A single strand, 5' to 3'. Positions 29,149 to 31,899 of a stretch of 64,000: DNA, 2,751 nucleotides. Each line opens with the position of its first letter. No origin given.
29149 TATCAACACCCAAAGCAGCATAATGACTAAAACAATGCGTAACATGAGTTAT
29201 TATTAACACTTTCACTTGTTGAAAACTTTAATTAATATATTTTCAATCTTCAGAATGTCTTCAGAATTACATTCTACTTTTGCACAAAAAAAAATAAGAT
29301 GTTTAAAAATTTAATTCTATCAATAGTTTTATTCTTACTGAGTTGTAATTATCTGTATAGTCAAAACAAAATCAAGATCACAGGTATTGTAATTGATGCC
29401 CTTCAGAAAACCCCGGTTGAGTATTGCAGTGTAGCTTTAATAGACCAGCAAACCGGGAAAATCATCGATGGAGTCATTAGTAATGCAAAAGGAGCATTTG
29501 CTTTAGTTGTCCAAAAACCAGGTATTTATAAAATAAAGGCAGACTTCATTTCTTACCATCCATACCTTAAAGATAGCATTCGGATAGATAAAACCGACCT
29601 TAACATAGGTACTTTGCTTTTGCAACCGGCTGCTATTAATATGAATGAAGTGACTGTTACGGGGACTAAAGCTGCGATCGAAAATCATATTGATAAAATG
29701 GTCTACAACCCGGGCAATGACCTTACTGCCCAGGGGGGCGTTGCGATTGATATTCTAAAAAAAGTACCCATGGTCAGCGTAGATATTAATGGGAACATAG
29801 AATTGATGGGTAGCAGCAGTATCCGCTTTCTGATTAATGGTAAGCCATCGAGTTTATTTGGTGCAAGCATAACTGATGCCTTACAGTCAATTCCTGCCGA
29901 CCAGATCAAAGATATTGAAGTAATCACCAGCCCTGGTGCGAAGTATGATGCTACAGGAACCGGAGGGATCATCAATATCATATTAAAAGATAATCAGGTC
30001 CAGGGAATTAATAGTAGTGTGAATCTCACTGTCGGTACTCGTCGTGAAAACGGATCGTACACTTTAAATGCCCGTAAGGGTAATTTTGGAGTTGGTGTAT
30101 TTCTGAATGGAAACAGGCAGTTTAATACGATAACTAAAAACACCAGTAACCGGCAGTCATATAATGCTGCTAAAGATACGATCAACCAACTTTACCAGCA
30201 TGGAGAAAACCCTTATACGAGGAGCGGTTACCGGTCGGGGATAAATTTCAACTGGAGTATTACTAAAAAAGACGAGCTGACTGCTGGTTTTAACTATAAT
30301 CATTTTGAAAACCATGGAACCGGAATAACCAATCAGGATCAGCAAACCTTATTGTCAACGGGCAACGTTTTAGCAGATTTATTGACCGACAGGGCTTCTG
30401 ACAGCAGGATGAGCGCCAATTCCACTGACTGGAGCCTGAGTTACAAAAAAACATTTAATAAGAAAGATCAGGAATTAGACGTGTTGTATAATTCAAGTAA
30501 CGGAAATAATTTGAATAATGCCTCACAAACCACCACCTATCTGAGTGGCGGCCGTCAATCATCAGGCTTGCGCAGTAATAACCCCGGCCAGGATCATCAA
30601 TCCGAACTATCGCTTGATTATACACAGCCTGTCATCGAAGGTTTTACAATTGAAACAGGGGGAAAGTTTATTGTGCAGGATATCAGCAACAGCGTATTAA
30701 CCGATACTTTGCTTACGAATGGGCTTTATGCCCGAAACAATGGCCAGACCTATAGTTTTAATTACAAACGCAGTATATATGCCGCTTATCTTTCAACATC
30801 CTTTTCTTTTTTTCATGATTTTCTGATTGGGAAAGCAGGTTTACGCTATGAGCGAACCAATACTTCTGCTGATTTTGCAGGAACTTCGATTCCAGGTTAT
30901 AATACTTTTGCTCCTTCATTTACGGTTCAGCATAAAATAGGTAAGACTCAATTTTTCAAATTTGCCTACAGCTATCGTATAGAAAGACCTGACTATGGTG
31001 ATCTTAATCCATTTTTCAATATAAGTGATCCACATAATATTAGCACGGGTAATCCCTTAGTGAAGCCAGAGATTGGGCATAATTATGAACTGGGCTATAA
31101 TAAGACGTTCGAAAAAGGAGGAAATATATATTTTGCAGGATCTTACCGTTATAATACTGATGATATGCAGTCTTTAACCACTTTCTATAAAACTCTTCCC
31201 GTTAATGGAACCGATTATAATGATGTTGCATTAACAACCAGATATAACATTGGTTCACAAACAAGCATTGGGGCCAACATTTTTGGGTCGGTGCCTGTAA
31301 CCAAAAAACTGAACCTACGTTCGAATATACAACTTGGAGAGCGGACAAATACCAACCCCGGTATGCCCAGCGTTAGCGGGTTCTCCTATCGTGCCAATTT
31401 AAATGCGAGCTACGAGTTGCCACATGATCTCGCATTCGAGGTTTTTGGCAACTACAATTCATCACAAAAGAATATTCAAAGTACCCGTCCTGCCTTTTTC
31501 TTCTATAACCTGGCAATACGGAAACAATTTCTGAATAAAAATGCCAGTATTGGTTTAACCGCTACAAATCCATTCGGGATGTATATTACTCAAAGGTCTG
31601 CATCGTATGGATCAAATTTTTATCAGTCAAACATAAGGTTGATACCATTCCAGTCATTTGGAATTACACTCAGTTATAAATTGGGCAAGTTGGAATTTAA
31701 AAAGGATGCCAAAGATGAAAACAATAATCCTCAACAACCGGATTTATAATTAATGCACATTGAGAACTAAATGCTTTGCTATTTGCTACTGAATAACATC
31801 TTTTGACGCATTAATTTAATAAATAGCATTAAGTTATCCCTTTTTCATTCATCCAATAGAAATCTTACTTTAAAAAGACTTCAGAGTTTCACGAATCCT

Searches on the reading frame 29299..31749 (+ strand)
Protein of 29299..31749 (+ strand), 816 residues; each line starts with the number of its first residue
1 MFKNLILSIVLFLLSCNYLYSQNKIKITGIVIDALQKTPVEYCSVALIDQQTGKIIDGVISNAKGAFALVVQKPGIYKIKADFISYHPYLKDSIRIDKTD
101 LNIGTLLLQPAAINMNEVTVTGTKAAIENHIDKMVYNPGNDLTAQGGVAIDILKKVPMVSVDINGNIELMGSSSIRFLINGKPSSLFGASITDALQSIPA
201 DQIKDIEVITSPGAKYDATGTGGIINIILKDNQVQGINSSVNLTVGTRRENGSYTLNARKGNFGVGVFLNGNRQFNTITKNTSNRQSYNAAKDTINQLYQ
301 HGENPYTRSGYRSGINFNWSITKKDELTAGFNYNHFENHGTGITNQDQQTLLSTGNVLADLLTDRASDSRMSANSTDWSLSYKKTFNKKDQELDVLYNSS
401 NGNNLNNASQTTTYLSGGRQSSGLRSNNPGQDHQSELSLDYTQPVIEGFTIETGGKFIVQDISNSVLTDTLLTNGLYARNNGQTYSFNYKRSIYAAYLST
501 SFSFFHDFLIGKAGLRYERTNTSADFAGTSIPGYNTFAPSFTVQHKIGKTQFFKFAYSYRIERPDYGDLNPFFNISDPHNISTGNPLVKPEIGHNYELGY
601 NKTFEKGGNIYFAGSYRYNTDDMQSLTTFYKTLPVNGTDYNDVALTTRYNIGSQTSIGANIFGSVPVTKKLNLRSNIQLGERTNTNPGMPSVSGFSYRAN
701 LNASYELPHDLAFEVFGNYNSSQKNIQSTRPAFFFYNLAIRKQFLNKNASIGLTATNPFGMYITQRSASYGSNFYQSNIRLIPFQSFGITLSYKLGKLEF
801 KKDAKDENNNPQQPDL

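Call 18: search_protein_families(library=pfam, proteins=[window:29299-31749:+])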
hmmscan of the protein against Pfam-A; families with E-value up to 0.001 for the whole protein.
window:29299-31749:+ (816 aa): 4 families
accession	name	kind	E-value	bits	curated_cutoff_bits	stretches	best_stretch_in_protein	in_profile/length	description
PF14905.12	OMP_b-brl_3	-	1.2e-81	275.3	27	1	384-793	1-408/408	Outer membrane protein beta-barrel family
PF00593.30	TonB_dep_Rec_b-barrel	-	4.5e-16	60.2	27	1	367-757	52-435/436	TonB dependent receptor-like, beta-barrel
PF13715.12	CarbopepD_reg_2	-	1.8e-08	34.7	32.2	1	27-120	1-88/88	CarboxypepD_reg-like domain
PF13620.12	CarboxypepD_reg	-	2.4e-08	34.7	32.3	1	27-98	2-71/82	Carboxypeptidase regulatory-like domain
